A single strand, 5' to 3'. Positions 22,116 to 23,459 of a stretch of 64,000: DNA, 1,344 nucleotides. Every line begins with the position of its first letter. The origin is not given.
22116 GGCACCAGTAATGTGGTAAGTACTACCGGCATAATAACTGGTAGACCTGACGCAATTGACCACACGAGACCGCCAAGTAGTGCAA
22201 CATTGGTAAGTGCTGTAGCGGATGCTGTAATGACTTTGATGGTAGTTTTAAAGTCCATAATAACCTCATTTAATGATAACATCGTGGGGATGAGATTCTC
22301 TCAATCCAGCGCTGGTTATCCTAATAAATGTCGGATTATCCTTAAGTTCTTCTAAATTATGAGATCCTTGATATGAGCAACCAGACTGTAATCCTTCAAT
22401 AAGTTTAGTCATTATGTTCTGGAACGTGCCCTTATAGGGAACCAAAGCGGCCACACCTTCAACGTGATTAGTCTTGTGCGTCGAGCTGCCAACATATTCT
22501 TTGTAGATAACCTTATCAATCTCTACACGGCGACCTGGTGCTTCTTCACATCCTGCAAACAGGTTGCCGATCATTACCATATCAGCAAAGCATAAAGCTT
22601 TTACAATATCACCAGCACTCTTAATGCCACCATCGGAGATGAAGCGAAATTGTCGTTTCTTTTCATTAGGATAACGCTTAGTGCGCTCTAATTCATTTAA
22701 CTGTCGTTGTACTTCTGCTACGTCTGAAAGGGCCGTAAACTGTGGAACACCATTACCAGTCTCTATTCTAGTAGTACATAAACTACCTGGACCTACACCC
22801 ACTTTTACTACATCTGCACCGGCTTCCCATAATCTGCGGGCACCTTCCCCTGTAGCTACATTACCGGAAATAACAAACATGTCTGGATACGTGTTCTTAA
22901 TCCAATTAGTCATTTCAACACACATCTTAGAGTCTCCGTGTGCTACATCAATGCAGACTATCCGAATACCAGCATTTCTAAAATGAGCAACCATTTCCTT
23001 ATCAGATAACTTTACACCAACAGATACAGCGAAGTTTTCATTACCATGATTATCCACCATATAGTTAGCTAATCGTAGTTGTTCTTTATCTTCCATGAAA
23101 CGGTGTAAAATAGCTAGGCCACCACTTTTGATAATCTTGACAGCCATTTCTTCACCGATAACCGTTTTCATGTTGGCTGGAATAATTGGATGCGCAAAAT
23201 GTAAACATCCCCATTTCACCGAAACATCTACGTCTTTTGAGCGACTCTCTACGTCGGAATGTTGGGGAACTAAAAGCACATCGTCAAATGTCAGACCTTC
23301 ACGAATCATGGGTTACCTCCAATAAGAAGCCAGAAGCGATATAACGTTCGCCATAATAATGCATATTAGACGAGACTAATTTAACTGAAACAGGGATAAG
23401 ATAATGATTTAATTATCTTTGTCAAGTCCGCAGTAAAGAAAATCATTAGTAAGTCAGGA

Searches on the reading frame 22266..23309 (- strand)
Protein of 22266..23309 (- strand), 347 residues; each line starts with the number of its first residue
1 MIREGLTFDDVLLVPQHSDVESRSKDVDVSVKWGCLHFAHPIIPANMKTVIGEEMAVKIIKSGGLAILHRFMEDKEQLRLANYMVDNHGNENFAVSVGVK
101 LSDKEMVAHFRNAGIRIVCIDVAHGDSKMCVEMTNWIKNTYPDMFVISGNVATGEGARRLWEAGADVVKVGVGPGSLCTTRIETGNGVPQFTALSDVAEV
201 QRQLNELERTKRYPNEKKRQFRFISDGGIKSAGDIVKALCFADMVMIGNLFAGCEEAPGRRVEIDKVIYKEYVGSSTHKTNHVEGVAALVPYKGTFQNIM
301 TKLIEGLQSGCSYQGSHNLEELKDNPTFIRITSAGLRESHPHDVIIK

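Call 12: search_protein_families(library=pfam, proteins=[window:22266-23309:-], max_evalue=0.01)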
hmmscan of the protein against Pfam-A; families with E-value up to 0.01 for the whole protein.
window:22266-23309:- (347 aa): 3 families
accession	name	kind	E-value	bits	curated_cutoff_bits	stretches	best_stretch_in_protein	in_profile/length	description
PF00478.31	IMPDH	-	1e-91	308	25.6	1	5-342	1-345/345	IMP dehydrogenase / GMP reductase domain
PF01070.24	FMN_dh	-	5.5e-05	22.8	24.9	1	126-251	202-305/350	FMN-dependent dehydrogenase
PF01884.23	PcrB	-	0.004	17.1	23.9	0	219-252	179-212/226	PcrB family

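Call 13: search_protein_families(library=phrogs, proteins=[window:22266-23309:-], max_evalue=0.001)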
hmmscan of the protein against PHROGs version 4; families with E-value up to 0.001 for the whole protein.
window:22266-23309:- (347 aa): 1 family
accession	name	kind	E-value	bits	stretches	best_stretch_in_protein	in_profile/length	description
phrog_9582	-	other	8e-96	322.1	1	4-346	8-350/353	dehydrogenase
